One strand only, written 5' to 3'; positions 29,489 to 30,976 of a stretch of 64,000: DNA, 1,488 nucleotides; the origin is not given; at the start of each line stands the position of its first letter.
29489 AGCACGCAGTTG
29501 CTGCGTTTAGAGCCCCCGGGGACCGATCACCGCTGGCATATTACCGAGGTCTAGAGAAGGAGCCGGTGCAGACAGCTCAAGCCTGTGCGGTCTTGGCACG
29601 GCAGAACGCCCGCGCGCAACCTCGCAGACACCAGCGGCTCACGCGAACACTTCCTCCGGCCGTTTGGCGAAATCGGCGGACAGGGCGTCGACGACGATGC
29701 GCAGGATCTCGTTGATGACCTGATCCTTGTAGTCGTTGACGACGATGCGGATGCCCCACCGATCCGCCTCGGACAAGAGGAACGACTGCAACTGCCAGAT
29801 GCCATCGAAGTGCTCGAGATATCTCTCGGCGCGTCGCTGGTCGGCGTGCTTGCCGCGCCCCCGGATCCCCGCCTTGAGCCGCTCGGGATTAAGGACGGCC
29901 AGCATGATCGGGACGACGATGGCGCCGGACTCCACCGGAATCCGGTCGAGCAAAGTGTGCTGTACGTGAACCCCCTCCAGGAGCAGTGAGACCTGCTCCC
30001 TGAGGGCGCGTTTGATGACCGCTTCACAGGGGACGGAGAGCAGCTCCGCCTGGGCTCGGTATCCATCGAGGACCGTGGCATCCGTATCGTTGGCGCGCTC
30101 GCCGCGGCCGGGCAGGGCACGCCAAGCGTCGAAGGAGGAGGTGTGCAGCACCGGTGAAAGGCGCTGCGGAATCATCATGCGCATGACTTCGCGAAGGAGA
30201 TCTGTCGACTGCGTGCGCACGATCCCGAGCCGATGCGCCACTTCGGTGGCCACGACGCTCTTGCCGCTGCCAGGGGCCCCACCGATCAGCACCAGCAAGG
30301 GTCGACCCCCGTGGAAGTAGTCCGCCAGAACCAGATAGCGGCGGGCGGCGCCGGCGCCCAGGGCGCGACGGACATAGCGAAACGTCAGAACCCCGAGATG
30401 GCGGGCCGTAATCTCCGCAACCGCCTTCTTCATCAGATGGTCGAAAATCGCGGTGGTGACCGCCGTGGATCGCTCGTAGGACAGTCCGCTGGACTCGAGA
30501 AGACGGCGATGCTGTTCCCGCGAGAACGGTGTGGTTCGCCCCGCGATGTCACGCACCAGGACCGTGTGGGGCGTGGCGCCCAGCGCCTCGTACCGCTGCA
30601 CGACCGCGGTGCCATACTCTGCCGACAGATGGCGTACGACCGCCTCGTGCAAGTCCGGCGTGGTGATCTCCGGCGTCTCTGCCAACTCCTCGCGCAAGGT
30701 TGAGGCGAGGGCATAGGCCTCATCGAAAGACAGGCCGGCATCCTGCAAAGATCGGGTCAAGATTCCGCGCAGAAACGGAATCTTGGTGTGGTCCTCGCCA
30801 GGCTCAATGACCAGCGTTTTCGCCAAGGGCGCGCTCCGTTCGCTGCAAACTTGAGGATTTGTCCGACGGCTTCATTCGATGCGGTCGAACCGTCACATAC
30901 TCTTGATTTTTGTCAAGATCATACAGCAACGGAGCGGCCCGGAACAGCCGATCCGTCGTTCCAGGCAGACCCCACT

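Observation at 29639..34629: Predicted operon of M20 peptidase, P-loop protein, two CBS proteins and a 2-phosphoglycerate-kinase-like protein, with a FixK box and a neighbouring histidine phosphatase: a possible bacterial (cyclic) 2,3-diphosphoglycerate-type pathway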

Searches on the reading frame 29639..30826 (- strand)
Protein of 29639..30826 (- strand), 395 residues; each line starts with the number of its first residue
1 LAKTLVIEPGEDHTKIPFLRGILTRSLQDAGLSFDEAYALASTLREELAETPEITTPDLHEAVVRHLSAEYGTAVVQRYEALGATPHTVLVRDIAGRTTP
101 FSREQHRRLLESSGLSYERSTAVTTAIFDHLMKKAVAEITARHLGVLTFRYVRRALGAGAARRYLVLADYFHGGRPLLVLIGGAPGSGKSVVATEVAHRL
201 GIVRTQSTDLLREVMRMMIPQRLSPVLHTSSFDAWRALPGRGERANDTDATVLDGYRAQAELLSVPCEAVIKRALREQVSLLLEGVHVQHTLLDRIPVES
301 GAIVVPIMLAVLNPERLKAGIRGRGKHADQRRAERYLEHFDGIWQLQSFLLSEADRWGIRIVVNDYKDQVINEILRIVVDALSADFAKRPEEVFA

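Call 3: search_protein_families(library=pfam, proteins=[window:29639-30826:-], max_evalue=0.01)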
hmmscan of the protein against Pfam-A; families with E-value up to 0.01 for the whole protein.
window:29639-30826:- (395 aa): 7 families
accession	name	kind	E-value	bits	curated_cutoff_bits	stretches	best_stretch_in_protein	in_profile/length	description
PF03477.21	ATP-cone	-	4.8e-07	30.7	25.8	1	12-79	7-79/88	ATP cone domain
PF06414.18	Zeta_toxin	-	3.5e-05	23.8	22.3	1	172-220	12-59/199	Zeta toxin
PF13191.12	AAA_16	-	4.3e-05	24.5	32.6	1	172-210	20-63/167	AAA ATPase domain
PF13671.12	AAA_33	-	0.00014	22.7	27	1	178-216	1-39/143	AAA domain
PF13207.12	AAA_17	-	0.00021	22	27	1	183-217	2-36/136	AAA domain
PF13238.12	AAA_18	-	0.00026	21.9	29.4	1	179-215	1-38/128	AAA domain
PF13521.12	AAA_28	-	0.0032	18.1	27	0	179-222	2-39/164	AAA domain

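Call 4: search_protein_families(library=ncbifam, proteins=[window:29639-30826:-], max_evalue=0.01)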
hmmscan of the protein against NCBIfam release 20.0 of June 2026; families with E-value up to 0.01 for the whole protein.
window:29639-30826:- (395 aa): 9 families
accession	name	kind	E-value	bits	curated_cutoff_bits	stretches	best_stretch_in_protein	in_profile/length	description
NF008994.0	PRK12337.1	equivalog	2.1e-76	257.5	603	1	11-388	94-476/492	2-phosphoglycerate kinase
NF003259.0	PRK04220.1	equivalog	1.3e-67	228.3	343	2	97-385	13-295/306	2-phosphoglycerate kinase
NF008995.0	PRK12338.1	equivalog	1e-32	113.8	434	1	175-380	3-204/319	hypothetical protein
NF008996.1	PRK12339.1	equivalog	1.7e-16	60.5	250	1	178-374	2-188/193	mevalonate-3-phosphate 5-kinase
NF001385.0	PRK00279.2-3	equivalog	2.5e-05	24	315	1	176-221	4-49/213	adenylate kinase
TIGR01351.1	adk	subfamily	5.8e-05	22.8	168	1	179-216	2-39/212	adenylate kinase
TIGR02173.1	cyt_kin_arch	equivalog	0.00098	19.2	102.1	1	178-214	2-37/169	(d)CMP kinase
NF002700.0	PRK02496.1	equivalog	0.0047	16.6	262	0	181-216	6-41/184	adenylate kinase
NF005252.0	PRK06762.1-3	equivalog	0.0061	16.3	258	0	175-215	10-51/189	hypothetical protein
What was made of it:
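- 29639..30826 (-): Module B: ATP-cone + 2-phosphoglycerate-kinase-family P-loop kinase (395 aa, TTG start). NCBIfam PRK12337 E 2e-76 and PRK04220 E 1e-67 over nearly the full models, both below the curated cut-offs (calls 3, 4).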

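Call 8: search_solved_structures(query=window:29639-30826:-, max_evalue=1, show_alignments=2)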
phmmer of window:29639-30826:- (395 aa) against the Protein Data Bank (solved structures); distinct sequences matched with E-value up to 1: 17.
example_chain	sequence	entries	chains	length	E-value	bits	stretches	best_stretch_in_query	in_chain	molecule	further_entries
9fqr_Xf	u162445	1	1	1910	5.6e-05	25.6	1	175-234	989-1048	Cilia- and flagella-associated protein 276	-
9d2f_A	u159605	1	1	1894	0.0011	21.3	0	175-230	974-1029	Adenylate kinase 9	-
7n6g_6M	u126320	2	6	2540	0.021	17.1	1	166-295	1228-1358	FAP42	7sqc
37ap_A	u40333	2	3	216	0.024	16.9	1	171-219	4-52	Putative adenylate kinase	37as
7e9v_A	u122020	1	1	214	0.052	15.8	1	170-215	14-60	UMP-CMP kinase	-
2cdn_A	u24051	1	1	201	0.11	14.8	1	174-266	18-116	ADENYLATE KINASE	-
3cm0_A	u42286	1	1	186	0.15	14.3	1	179-228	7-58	Adenylate kinase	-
1p4s_A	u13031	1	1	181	0.27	13.5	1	179-268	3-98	Adenylate kinase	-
1zd8_A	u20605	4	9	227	0.45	12.8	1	175-215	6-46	GTP:AMP phosphotransferase mitochondrial | GTP:AMP phosphotransferase AK3, mitochondrial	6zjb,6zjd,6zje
3gmt_A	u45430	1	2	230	0.46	12.7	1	175-220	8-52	Adenylate kinase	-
5z3q_B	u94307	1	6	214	0.53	12.5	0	174-207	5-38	PV-2C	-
2ak3_A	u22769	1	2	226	0.58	12.4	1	175-215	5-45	ADENYLATE KINASE ISOENZYME-3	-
4jky_A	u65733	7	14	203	0.66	12.2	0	178-220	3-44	Adenylate kinase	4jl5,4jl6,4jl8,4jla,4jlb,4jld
4jlo_A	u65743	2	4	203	0.66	12.2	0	178-220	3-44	Adenylate kinase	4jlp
2rgx_A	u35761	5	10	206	0.66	12.2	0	178-220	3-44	Adenylate kinase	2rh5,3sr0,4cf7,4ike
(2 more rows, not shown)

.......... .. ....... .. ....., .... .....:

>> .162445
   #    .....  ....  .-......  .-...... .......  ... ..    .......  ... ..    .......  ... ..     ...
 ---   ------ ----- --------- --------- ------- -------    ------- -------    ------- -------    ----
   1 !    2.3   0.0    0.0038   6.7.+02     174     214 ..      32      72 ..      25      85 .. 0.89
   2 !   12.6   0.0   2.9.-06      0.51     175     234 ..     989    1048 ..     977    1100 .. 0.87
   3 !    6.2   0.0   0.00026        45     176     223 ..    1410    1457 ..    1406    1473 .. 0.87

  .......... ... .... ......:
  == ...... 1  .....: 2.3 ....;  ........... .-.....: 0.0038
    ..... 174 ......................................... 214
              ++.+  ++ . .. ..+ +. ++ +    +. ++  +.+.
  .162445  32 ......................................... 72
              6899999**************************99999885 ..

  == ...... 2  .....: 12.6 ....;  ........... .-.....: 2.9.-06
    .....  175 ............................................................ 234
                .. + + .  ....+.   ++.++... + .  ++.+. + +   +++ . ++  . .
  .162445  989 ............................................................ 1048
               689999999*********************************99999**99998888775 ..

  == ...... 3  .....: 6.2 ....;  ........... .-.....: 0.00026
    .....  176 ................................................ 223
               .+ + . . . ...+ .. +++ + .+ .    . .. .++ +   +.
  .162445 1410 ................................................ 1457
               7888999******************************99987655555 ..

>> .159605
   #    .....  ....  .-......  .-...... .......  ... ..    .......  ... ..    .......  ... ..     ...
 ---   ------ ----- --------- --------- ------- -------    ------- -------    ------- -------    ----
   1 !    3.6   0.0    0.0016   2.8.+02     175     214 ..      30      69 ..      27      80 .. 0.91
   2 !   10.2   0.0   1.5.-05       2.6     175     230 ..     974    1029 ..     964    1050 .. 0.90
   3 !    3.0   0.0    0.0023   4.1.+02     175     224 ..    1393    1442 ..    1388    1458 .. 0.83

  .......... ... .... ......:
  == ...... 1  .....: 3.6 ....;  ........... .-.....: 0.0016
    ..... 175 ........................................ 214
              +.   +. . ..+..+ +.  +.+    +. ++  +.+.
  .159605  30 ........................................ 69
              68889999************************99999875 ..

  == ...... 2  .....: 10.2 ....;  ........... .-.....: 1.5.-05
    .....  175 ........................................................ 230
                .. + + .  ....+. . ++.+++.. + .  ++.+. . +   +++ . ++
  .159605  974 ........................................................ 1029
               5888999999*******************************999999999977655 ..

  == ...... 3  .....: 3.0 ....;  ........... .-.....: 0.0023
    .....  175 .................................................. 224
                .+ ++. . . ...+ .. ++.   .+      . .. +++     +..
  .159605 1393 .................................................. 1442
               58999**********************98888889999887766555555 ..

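Call 14: find_homologous_proteins(query=window:29639-30826:-)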
Query window:29639-30826:- (395 aa): 2368 proteins with E <= 0.001 among 8000 candidates; the best 120 are listed.
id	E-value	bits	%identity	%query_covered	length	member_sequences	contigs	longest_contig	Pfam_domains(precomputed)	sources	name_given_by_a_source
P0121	4.6e-254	860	100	100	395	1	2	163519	PF03477.22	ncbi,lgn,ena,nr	ncbi:MAG: zeta toxin family protein [Alphaproteobacteria bacterium]|nr:zeta toxin family protein [Al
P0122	1.1e-170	586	68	100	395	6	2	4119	PF03477.22,PF13238.13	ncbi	-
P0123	9.3e-165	566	66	100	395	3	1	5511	PF06414.19,PF03477.22,PF13671.13,PF13238.13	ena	-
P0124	7.3e-162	557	67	100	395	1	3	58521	PF06414.19,PF03477.22,PF13238.13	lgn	-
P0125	7.6e-161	553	64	100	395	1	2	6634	PF03477.22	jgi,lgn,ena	-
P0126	1.4e-159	549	65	100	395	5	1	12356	PF03477.22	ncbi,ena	-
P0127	2.8e-159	548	67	100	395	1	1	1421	PF03477.22,PF13671.13,PF13238.13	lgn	-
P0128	6.2e-159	547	66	100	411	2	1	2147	PF06414.19,PF03477.22,PF13238.13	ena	-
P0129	2.8e-158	545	65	100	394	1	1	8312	PF13238.13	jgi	jgi:2-phosphoglycerate kinase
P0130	9.7e-158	543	65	100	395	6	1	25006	PF06414.19,PF03477.22,PF13207.13,PF13238.13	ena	-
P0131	1.4e-157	543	64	100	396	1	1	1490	PF03477.22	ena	-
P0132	1.1e-156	540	63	100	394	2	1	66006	PF03477.22,PF13238.13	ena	-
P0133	4.6e-156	538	64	100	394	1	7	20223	PF06414.19,PF03477.22,PF13671.13,PF13238.13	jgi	jgi:2-phosphoglycerate kinase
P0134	6.2e-156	537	65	100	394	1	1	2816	PF03477.22,PF13238.13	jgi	jgi:2-phosphoglycerate kinase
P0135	1.7e-155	536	65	100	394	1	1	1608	PF13238.13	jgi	-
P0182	9.5e-146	504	60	100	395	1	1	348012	PF03477.22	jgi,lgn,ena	-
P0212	6.8e-141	488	59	100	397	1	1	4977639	PF03477.22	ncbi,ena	-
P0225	4.0e-138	479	57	100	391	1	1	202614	PF03477.22,PF13671.13,PF13238.13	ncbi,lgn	-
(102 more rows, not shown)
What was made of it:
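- The source name is 'zeta toxin family protein' (call 14).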

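Call 15: find_encoding_contigs(protein=P0212, flank=7000, max_places=1)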
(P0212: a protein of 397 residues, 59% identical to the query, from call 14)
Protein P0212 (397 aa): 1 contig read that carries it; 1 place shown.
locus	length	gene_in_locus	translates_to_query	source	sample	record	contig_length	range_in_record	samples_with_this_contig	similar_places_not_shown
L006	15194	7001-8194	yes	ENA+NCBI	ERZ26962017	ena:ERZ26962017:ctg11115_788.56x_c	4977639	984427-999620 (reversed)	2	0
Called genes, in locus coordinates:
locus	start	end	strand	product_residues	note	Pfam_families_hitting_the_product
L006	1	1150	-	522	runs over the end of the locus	PF01595:CNNM, PF00571:CBS (weak), PF03471:CorC_HlyC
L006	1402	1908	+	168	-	PF00582:Usp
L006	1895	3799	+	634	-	PF02690:Na_Pi_cotrans, PF01895:PhoU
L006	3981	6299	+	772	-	PF13089:PP_kinase_N, PF13091:PLDc_2 (faint), PF02503:PP_kinase, PF17941:PP_kinase_C_1, PF13090:PP_kinase_C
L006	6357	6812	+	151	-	PF00571:CBS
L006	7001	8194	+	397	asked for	PF03477:ATP-cone (faint)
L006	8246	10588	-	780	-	PF02861:Clp_N, PF13191:AAA_16 (faint), PF00004:AAA, PF17871:AAA_lid_9, PF00004:AAA, PF07724:AAA_2, PF07728:AAA_5, PF10431:ClpB_D2-small, +8 more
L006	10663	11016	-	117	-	PF02617:ClpS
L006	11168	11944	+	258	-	PF13489:Methyltransf_23, PF08242:Methyltransf_12 (weak), PF08241:Methyltransf_11, PF13649:Methyltransf_25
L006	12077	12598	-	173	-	PF09361:Phasin_2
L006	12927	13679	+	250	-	PF00227:Proteasome (faint)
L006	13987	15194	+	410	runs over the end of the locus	PF00768:Peptidase_S11, PF13354:Beta-lactamase2, PF05036:SPOR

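Call 16: find_encoding_contigs(protein=P0182, flank=7000, max_places=1)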
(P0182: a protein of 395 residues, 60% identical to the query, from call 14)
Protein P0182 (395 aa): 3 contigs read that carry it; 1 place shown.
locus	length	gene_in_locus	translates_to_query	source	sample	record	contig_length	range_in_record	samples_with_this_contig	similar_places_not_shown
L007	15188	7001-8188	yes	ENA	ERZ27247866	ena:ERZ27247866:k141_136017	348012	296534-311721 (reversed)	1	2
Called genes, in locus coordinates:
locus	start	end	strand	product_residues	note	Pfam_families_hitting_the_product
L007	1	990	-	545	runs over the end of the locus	PF01595:CNNM, PF00571:CBS (weak), PF03471:CorC_HlyC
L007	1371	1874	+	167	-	PF00582:Usp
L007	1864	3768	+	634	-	PF02690:Na_Pi_cotrans, PF01895:PhoU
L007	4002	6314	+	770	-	PF13089:PP_kinase_N, PF02503:PP_kinase, PF17941:PP_kinase_C_1, PF13091:PLDc_2 (faint), PF13090:PP_kinase_C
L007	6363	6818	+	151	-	PF00571:CBS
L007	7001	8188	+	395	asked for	PF03477:ATP-cone (weak)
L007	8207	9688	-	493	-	PF01970:TctA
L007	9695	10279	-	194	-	PF07331:TctB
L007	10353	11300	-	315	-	PF03401:TctC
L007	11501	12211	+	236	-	PF00702:Hydrolase, PF13419:HAD_2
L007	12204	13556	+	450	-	PF00202:Aminotran_3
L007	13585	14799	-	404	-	PF02746:MR_MLE_N, PF13378:MR_MLE_C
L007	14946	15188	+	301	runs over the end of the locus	PF05721:PhyH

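Call 17: find_encoding_contigs(protein=P0225, flank=7000, max_places=1)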
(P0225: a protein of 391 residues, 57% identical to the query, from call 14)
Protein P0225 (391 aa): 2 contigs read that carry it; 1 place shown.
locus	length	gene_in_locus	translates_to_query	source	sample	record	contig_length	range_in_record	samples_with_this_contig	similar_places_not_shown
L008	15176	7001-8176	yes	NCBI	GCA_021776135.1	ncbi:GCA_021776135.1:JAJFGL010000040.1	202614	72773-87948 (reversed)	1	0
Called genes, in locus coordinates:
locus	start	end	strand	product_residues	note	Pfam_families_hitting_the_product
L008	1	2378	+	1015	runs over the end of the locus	PF13089:PP_kinase_N, PF02503:PP_kinase, PF17941:PP_kinase_C_1, PF13090:PP_kinase_C, PF13091:PLDc_2 (weak)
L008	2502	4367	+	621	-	PF02690:Na_Pi_cotrans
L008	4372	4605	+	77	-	-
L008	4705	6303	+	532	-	PF01928:CYTH, PF05235:CHAD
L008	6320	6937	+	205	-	PF01656:CbiA, PF09140:MipZ (faint), PF10609:ParA (weak), PF13614:AAA_31 (weak)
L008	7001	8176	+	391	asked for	PF03477:ATP-cone (faint), PF13238:AAA_18 (weak), PF13671:AAA_33 (faint)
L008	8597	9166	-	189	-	PF00300:His_Phos_1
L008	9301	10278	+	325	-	PF00293:NUDIX, PF00300:His_Phos_1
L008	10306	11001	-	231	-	PF00027:cNMP_binding, PF13545:HTH_Crp_2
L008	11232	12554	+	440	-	PF07690:MFS_1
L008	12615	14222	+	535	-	PF07690:MFS_1 (weak)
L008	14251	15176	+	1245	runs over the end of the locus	PF14710:Nitr_red_alph_N, PF00384:Molybdopterin, PF28599:NarG_dom_V, PF01568:Molydop_binding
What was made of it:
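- PPK1-NaPi-CYTH/CHAD-ParA-like-kinase-HisPhos is seen in L008 (call 17).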

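Call 27: find_related_loci(query=A2, collection=genome_contigs, flank=10000)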
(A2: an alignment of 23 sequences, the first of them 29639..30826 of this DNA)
Query A2 (395 aa) in genome_contigs; peptide patterns used: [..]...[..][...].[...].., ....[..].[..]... (x = any residue, [..] = any of these).
600 stretches matched a pattern (row limit reached: there are more); 167 encode a relative of the query (tblastn E <= 1e-3); the best 80 are kept; 80 distinct loci.
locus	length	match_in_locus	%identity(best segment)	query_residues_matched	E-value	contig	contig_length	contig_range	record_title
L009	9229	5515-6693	63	1-394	2e-160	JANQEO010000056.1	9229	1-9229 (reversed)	MAG: Candidatus Binatia bacterium isolate PL23a_bin.3 k99_4714075, whole genome shotgun sequence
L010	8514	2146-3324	63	1-394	2e-160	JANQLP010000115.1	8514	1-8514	MAG: Hyphomicrobiales bacterium isolate PL25a_bin.62 k99_5423684, whole genome shotgun sequence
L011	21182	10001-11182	64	1-394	2e-159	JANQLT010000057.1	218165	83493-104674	MAG: Kiloniellales bacterium isolate PL25a_bin.68 k99_737294, whole genome shotgun sequence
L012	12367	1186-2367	62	1-395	1e-157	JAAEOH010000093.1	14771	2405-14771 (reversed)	MAG: Hyphomicrobiales bacterium isolate Cca_2 CcaG_CONTIG601353, whole genome shotgun sequence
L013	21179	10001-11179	57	1-394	2e-148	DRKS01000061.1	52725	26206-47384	MAG TPA_asm: Sedimenticola sp. isolate HyVt-446 HyVt-446_k145_435169, whole genome shotgun sequence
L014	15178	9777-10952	56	1-394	3e-146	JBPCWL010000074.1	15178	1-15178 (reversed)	MAG: Rhizobiaceae bacterium isolate MAG_seacave_104 S1Ck127_4832724, whole genome shotgun sequence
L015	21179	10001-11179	58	1-394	3e-146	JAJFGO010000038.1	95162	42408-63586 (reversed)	MAG: Kiloniellaceae bacterium isolate OFTM296 OFTM296_37, whole genome shotgun sequence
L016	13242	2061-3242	56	1-394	3e-137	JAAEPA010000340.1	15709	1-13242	MAG: Gammaproteobacteria bacterium isolate Cca_21 CcaG_CONTIG1320566, whole genome shotgun sequence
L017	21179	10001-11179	54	1-394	9e-136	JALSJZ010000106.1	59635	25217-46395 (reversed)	MAG: Sedimenticola sp. isolate 354-166_metabat2_scaf2bin.125 354-166_scaffold_381_c1, whole genome shotgun sequence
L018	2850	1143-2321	53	1-394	6e-140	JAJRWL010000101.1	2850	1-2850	MAG: Gammaproteobacteria bacterium isolate Dive96_bin2.191 k141_2367575, whole genome shotgun sequence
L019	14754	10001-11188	54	1-394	3e-132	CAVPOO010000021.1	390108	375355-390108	MAG: uncultured Gammaproteobacteria bacterium isolate MFD09779.bin.2.228 genome assembly, contig: contig_66737, whole ge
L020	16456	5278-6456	52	1-394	5e-130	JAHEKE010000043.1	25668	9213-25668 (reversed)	MAG: Gammaproteobacteria bacterium isolate Ww576 NODE_4624_length_25668_cov_7.326222, whole genome shotgun sequence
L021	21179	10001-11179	54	1-394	2e-129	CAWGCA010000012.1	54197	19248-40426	MAG: uncultured Gammaproteobacteria bacterium isolate MFD03804.bin.2.7 genome assembly, contig: contig_42905, whole geno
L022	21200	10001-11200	53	1-395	1e-125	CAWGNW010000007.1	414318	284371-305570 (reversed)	MAG: uncultured Gammaproteobacteria bacterium isolate MFD05684.bin.2.185 genome assembly, contig: contig_3976, whole gen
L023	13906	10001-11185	51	5-395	1e-125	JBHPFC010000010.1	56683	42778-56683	Pseudomonadota bacterium isolate SAG AM-311-I13 NODE_10_length_56683_cov_32.207124, whole genome shotgun sequence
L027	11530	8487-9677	50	1-395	2e-121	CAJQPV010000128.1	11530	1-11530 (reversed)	MAG: uncultured Gammaproteobacteria bacterium isolate 3_20180412_Bin_MAXBIN_015_sub_1_1 genome assembly, contig: c_00001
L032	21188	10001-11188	50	1-394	1e-119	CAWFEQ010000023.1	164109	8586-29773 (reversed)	MAG: uncultured Gammaproteobacteria bacterium isolate MFD05684.bin.1.219 genome assembly, contig: contig_49422, whole ge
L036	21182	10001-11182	49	1-394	3e-118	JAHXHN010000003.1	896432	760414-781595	MAG: Candidatus Thiodiazotropha sp. (ex Codakia rugifera) isolate L098_Th1 c_000000000003, whole genome shotgun sequence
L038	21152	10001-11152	51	1-382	6e-118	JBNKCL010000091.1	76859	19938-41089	MAG: Sedimenticolaceae bacterium isolate F1F2.bin.26.orig k141_2123961, whole genome shotgun sequence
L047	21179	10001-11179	48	1-394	5e-114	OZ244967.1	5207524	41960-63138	MAG: Granulosicoccaceae bacterium isolate 69fe04f5-5af2-44a6-ae30-c983e8064af8 genome assembly, chromosome: 1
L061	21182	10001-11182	44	1-394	1e-103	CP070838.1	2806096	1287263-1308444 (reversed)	MAG: Thiotrichales bacterium isolate bin102 chromosome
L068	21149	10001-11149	44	1-386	2e-96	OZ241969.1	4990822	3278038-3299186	MAG: Candidatus Poriferihabitaceae bacterium isolate d30718d0-db98-4e6b-9c52-98a42f8724a6 genome assembly, chromosome: 1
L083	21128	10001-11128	39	5-382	1e-73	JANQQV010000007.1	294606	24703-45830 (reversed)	MAG: Rhodothermales bacterium isolate IP29b_bin.39 k99_3264291, whole genome shotgun sequence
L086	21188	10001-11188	59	1-394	6e-150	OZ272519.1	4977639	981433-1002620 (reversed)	MAG: Alphaproteobacteria bacterium isolate 430c2cbf-9ad9-4a95-bf33-1e0b0696399c genome assembly, chromosome: 1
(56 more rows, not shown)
